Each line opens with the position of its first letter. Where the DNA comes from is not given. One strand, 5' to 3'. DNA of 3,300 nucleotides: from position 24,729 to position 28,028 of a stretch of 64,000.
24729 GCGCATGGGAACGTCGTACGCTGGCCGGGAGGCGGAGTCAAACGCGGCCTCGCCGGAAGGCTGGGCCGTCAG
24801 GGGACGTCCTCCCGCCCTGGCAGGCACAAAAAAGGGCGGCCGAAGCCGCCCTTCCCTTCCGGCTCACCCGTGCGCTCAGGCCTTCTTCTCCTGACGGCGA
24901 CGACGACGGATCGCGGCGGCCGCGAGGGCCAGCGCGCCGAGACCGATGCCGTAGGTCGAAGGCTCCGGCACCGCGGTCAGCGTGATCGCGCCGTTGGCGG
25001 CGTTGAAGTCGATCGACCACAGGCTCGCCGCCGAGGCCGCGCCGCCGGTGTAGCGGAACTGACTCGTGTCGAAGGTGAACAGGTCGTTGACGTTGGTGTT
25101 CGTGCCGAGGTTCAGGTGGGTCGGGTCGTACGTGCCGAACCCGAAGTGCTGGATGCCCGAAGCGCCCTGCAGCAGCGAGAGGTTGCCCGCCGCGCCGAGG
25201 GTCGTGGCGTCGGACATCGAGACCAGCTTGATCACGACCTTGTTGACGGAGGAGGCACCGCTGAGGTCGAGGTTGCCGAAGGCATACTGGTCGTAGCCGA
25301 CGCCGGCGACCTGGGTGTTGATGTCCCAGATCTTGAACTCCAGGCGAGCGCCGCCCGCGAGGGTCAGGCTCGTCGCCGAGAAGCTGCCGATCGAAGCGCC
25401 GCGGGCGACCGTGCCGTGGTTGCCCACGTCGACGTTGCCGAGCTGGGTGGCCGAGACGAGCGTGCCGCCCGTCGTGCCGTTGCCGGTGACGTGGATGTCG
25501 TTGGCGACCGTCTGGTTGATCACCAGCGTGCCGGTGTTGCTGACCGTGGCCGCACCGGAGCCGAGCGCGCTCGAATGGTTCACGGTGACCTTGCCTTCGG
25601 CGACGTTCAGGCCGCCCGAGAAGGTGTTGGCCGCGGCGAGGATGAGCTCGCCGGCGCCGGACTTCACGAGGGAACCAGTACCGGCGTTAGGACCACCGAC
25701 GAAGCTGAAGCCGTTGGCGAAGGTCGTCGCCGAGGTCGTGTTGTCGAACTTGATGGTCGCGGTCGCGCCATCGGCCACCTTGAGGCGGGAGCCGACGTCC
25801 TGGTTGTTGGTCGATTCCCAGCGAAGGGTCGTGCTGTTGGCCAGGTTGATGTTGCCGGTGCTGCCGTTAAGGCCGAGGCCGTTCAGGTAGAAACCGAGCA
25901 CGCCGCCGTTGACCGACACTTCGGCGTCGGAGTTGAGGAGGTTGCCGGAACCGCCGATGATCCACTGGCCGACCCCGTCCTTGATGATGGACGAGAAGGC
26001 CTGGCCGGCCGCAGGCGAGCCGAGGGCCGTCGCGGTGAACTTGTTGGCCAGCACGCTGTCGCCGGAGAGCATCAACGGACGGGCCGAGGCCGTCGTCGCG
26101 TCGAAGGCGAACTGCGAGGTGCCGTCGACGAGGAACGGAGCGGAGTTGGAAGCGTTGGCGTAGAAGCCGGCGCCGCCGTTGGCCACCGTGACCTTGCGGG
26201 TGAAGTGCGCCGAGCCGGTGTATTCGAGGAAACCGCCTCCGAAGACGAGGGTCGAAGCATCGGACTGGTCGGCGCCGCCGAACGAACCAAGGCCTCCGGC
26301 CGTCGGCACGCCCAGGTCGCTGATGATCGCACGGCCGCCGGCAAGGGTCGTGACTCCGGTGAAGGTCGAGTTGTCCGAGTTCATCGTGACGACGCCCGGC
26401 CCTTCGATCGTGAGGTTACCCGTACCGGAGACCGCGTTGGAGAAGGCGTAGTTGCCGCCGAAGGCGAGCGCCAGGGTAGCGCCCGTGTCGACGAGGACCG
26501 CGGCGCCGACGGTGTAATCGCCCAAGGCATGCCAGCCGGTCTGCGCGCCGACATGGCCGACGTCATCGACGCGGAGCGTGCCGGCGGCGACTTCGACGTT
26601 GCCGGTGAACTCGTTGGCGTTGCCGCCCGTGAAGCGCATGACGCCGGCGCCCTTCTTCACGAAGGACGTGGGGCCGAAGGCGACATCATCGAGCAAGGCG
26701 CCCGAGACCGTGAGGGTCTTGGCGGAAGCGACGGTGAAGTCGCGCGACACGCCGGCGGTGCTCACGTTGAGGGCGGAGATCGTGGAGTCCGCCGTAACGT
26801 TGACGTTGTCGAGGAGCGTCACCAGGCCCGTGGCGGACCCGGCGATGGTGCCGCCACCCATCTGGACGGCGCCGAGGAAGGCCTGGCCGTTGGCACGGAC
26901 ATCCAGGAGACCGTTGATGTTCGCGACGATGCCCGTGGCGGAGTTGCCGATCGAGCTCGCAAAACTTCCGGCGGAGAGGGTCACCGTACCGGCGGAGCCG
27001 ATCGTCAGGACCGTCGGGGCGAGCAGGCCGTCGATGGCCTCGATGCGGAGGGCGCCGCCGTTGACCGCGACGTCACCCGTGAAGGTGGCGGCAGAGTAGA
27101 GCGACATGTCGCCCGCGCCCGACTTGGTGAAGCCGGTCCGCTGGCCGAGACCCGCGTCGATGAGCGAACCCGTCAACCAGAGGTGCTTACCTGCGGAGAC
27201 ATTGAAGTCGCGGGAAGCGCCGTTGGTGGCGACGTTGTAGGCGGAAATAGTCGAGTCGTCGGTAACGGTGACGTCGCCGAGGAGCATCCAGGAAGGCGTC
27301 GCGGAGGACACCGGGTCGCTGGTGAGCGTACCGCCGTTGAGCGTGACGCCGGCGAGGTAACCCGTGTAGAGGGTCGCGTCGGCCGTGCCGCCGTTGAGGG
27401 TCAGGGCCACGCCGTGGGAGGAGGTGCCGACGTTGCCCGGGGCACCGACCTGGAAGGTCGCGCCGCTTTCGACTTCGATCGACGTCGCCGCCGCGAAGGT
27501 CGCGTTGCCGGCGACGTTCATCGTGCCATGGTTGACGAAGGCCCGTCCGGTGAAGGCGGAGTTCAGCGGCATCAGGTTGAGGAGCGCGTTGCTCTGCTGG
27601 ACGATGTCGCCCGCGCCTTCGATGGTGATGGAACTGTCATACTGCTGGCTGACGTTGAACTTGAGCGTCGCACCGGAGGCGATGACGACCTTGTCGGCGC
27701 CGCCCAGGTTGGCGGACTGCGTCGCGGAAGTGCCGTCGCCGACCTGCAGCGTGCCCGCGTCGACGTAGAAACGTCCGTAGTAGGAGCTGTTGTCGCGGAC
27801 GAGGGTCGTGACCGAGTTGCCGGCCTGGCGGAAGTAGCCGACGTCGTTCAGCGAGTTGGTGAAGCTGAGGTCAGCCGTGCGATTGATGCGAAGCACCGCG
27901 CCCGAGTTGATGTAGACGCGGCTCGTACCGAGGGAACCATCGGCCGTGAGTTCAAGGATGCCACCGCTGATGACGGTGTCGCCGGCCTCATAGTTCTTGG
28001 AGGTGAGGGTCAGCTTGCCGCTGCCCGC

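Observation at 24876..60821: Intact 36-kb gene for an ~11,981-aa PATR/beta-helix surface protein occupying 56% of the window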

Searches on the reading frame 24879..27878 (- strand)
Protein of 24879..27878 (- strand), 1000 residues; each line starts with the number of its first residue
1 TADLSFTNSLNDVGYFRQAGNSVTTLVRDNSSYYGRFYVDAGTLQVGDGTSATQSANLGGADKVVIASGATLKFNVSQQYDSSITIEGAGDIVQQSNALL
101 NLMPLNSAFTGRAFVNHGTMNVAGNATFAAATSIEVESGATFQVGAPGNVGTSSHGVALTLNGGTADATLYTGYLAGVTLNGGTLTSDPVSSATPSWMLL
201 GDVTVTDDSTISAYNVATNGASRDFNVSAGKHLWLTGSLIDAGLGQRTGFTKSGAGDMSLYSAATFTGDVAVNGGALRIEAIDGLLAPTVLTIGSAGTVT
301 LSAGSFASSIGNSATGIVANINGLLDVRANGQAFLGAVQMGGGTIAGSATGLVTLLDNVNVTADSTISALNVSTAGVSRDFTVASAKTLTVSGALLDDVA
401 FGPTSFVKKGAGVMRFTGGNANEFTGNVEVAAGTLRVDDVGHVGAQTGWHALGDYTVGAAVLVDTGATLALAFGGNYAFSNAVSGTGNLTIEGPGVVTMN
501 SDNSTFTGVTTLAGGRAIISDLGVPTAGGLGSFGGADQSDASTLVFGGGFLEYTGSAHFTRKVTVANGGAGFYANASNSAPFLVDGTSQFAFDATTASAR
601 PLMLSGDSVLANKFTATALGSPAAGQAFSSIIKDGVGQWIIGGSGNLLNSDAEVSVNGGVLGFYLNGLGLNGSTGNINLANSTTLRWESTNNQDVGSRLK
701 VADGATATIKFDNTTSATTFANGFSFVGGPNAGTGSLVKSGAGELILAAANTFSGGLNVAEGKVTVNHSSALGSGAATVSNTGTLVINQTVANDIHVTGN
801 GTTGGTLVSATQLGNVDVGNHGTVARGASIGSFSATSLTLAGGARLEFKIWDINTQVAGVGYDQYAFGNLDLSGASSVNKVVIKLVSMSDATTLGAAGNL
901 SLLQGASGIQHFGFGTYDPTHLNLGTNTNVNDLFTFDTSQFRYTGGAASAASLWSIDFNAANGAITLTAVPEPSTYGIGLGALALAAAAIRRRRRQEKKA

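Call 26: search_protein_families(library=ncbifam, proteins=[window:24879-27878:-], max_evalue=0.01)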
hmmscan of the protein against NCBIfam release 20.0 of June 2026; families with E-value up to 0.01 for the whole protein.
window:24879-27878:- (1000 aa): 3 families
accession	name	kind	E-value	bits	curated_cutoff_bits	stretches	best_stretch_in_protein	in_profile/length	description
TIGR02601.1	autotrns_rpt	repeat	2.3e-21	75.2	19.85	4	736-767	1-32/32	beta strand repeat protein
NF011847.1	PRK15319.1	equivalog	0.00046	17.4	2249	1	732-827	759-852/2050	fibronectin-binding autotransporter adhesin ShdA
TIGR02595.1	PEP_CTERM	domain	0.0026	18.5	16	0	970-995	1-24/24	PEP-CTERM sorting domain-containing protein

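Call 42: find_homologous_proteins(query=window:24879-27578:-, max_evalue=0.00001)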
Query window:24879-27578:- (900 aa): 65 proteins with E <= 0.00001 among 8000 candidates.
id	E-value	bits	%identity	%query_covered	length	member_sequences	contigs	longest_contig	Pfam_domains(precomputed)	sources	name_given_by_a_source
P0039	0.0e+0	2000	90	74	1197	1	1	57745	PF12951.14,PF07589.17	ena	-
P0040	0.0e+0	1421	78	100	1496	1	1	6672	PF12951.14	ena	-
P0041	0.0e+0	1113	57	70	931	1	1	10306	PF12951.14,PF07589.17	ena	-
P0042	2.2e-198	679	61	59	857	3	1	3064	PF12951.14,PF07589.17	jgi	jgi:autotransporter-associated beta strand protein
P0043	7.7e-183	628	59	59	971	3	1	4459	PF12951.14,PF07589.17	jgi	jgi:autotransporter-associated beta strand protein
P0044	1.4e-70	257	36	58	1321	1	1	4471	PF12951.14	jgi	jgi:autotransporter-associated beta strand protein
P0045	5.7e-70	255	36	58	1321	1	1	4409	PF12951.14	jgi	jgi:autotransporter-associated beta strand protein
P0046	8.1e-68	248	40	57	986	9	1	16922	PF12951.14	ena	-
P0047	1.8e-67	246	35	58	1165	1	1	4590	PF12951.14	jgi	jgi:MYXO-CTERM domain-containing protein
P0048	1.2e-65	240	32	84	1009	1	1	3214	PF12951.14,PF07589.17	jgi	jgi:autotransporter-associated beta strand protein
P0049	1.5e-60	224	37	48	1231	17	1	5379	PF12951.14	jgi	jgi:MYXO-CTERM domain-containing protein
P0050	2.2e-51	193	36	66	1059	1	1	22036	PF12951.14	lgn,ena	-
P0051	1.2e-50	191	34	66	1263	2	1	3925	PF12951.14,PF07589.17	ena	-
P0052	2.7e-46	176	35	59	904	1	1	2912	PF12951.14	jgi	jgi:autotransporter-associated beta strand protein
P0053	3.9e-43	166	40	30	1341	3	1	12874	PF12951.14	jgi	jgi:autotransporter-associated beta strand protein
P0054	2.6e-41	160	29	95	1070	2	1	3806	PF12951.14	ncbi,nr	ncbi:MAG: hypothetical protein EBU04_09440, partial [Verrucomicrobia bacterium]|nr:hypothetical prot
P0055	2.5e-31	127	39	29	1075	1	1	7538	PF12951.14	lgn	-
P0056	5.4e-31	126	36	29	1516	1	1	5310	PF12951.14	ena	-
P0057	6.2e-29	119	29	73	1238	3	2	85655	PF12951.14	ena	-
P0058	5.5e-28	116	40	30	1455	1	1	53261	PF12951.14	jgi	-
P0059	6.0e-28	116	40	30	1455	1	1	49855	PF12951.14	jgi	-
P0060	2.6e-27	114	32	29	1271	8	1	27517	PF12951.14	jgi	-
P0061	3.1e-27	113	29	83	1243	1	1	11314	PF12951.14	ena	-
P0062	1.2e-26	111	37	29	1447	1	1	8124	PF12951.14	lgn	-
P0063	1.3e-26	111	39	30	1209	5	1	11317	PF12951.14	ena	-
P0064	4.6e-26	109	39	30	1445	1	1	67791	PF12951.14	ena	-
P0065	7.0e-26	109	38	29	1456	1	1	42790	PF12951.14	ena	-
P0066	1.2e-24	105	34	29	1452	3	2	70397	PF12951.14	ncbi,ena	-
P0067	3.7e-24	103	47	8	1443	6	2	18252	PF12951.14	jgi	jgi:autotransporter-associated beta strand protein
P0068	7.8e-24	102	35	29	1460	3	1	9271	PF12951.14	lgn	-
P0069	1.7e-22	98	29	66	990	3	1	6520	PF12951.14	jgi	-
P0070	1.1e-21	95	40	30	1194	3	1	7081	PF12951.14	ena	-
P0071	1.2e-20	92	30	84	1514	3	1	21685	PF12951.14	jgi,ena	-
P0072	4.8e-19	86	29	66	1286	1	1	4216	PF12951.14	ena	-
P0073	4.9e-18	83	36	27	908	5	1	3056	PF12951.14,PF03797.26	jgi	jgi:autotransporter-associated beta strand protein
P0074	7.8e-18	82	30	27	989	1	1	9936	PF12951.14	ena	-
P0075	2.4e-17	81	30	85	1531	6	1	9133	PF12951.14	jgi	-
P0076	1.7e-15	74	31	68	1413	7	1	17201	PF12951.14,PF07589.17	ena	-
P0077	3.8e-15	73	32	31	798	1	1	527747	PF12951.14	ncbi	-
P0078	7.8e-15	72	43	19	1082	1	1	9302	PF12951.14,PF07589.17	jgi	-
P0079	2.0e-14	71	34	30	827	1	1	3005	PF12951.14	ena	-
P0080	5.9e-13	66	33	23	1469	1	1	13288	PF12951.14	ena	-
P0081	2.2e-12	64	39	15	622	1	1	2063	PF12951.14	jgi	jgi:autotransporter-associated beta strand protein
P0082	1.6e-11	61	28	35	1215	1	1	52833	PF12951.14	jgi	jgi:fibronectin-binding autotransporter adhesin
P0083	3.9e-11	60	27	35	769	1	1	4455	PF12951.14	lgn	-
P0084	4.4e-11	60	34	11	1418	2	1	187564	PF12951.14,PF03797.26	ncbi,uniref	ncbi:autotransporter-associated beta strand repeat-containing protein [uncultured Roseibium sp.]|uni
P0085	7.8e-10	56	34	30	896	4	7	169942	PF12951.14,PF07589.17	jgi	jgi:autotransporter-associated beta strand protein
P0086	1.6e-9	55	27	57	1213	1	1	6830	PF12951.14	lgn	-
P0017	2.1e-9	54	27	50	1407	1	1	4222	PF12951.14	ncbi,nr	ncbi:MAG: autotransporter-associated beta strand repeat-containing protein, partial [Verrucomicrobia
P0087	2.1e-9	54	39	6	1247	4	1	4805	PF12951.14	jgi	jgi:autotransporter-associated beta strand protein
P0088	2.9e-9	54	27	45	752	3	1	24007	PF12951.14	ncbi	-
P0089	4.5e-9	53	39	18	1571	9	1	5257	PF12951.14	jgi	jgi:autotransporter-associated beta strand protein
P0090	6.3e-9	53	29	70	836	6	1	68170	PF12951.14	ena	-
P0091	1.2e-8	52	35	37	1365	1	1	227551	PF12951.14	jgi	jgi:fibronectin-binding autotransporter adhesin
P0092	2.7e-8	51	25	86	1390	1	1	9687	PF12951.14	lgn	-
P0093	3.0e-8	51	28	44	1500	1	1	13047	PF12951.14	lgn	-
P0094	3.4e-8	50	34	22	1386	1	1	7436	PF12951.14,PF07589.17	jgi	jgi:autotransporter-associated beta strand protein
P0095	4.1e-8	50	31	26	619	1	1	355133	PF12951.14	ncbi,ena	-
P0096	1.7e-7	48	26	53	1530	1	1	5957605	PF12951.14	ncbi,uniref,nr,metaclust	ncbi:beta strand repeat-containing protein [Opitutus terrae]|uniref:Autotransporter-associated beta 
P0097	2.0e-6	44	29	29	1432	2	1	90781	PF12951.14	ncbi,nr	ncbi:MAG: autotransporter-associated beta strand repeat-containing protein [Planctomycetia bacterium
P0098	4.2e-6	43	37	20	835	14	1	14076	PF12951.14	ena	-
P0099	6.0e-6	43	35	27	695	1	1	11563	PF12951.14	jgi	jgi:fibronectin-binding autotransporter adhesin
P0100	6.1e-6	43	31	14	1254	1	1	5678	PF12951.14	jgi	jgi:fibronectin-binding autotransporter adhesin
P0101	6.3e-6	43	49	4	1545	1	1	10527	PF12951.14,PF14522.12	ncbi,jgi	jgi:autotransporter-associated beta strand protein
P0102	9.7e-6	42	29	30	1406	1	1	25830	PF12951.14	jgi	-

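Call 43: find_encoding_contigs(protein=P0039, flank=10000, max_places=3)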
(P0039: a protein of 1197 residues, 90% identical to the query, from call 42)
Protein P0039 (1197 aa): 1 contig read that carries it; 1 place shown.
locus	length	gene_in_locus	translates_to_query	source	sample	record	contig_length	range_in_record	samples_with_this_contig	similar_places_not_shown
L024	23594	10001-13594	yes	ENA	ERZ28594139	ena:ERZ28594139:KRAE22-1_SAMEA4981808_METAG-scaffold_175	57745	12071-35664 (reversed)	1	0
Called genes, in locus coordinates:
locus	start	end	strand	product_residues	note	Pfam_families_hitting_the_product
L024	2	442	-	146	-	-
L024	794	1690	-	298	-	-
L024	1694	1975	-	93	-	-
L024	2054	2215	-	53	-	-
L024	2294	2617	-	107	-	-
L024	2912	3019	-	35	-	-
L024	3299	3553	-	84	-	-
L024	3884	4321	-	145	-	-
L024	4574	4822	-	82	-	-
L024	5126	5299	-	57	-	-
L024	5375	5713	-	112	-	-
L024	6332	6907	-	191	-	-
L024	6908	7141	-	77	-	-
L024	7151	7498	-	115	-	-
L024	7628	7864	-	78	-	-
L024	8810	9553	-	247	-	-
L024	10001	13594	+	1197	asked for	PF12951:PATR, PF07589:PEP_exosort_dom (faint)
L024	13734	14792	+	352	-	PF00149:Metallophos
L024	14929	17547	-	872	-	PF04205:FMN_bind, PF12801:Fer4_5 (weak), PF02424:ApbE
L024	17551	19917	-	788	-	PF12831:FAD_oxidored, PF25275:Golvesin_C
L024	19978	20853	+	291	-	PF13385:Laminin_G_3 (weak)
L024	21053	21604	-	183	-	-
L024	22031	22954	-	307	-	-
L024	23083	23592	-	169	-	-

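Call 44: find_encoding_contigs(protein=P0041, flank=10000, max_places=3)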
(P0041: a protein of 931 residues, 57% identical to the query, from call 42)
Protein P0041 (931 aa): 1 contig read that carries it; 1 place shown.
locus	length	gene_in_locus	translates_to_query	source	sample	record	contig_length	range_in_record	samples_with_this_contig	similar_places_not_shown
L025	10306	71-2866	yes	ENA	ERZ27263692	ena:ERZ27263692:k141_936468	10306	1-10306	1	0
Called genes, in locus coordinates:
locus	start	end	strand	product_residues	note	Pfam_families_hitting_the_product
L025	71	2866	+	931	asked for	PF12951:PATR, PF07589:PEP_exosort_dom (faint)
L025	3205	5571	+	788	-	PF12831:FAD_oxidored, PF25275:Golvesin_C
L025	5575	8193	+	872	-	PF04205:FMN_bind, PF12801:Fer4_5 (weak), PF02424:ApbE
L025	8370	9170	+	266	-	PF13385:Laminin_G_3 (faint)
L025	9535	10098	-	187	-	-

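Call 71: predict_structure(alignment_id=A3)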
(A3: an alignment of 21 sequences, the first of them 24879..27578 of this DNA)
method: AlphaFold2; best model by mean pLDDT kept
length: 900 residues; sequences in the alignment: 21
mean_pLDDT: 81.8   pTM: 0.72
mean pLDDT of the five models: 81.8, 81.1, 79.9, 78.0, 74.8
residues with pLDDT >= 90: 311; 70-90: 410; 50-70: 163; < 50: 16
segments of 3 or more residues with pLDDT < 50: 343-346, 354-358, 425-429
pLDDT, mean of each block of 10 residues (from residue 1): 66 86 73 86 79 84 86 86 83 75 92 74 89 82 64 91 68 89 63 92 67 78 87 85 84 83 85 66 90 61 76 79 69 83 50 54 91 79 87 84 81 88 51 68 89 77 88 89 84 79 93 85 78 94 80 93 90 87 91 88 89 83 69 83 92 89 94 92 93 93 90 93 89 93 93 77 90 91 91 83 68 89 87 91 84 87 87 54 64 69
secondary structure, 60 per line:
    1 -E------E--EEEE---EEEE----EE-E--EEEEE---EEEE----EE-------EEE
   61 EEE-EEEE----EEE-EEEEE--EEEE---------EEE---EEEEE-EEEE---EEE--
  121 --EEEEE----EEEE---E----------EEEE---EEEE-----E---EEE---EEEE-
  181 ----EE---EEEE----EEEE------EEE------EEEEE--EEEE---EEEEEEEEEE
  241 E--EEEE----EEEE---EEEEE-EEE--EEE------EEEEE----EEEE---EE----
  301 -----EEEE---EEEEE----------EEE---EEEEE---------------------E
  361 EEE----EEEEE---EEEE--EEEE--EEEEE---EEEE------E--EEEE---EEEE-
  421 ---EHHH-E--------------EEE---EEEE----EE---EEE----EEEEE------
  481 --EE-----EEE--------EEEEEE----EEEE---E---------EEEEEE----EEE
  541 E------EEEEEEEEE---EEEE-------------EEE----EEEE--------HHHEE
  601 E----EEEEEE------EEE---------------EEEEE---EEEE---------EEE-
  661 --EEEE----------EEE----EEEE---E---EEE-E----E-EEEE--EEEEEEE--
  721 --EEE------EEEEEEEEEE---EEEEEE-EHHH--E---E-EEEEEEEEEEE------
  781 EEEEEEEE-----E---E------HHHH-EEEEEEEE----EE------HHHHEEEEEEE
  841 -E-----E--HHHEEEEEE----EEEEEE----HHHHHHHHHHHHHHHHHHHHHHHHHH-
elements in order (helices of 4 or more, strands of 3 or more residues): E12-15 E19-22 E33-37 E41-44 E58-63 E65-68 E73-75 E77-81 E84-87 E97-99 E103-107 E109-112 E116-118 E123-127 E132-135 E150-153 E157-160 E170-172 E176-179 E190-193 E198-201 E208-210 E217-221 E224-227 E231-241 E244-247 E252-255 E259-263 E265-267 E270-272 E279-283 E288-291 E306-309 E313-317 E328-330 E334-338 E360-363 E368-372 E376-379 E382-385 E388-392 E396-399 E409-412 E416-419 E444-446 E450-453 E463-465 E470-474 E490-492 E501-506 E511-514 E528-533 E538-541 E548-556 E560-563 E577-579 E584-587 E599-601 E606-611 E618-620 E636-640 E644-647 E657-659 E663-666 E677-679 E684-687 E695-697 E706-709 E712-718 E723-725 E732-741 E745-750 E764-774 E781-788 H805-808 E810-817 H830-833 E834-840 E854-859 E864-869 H874-899
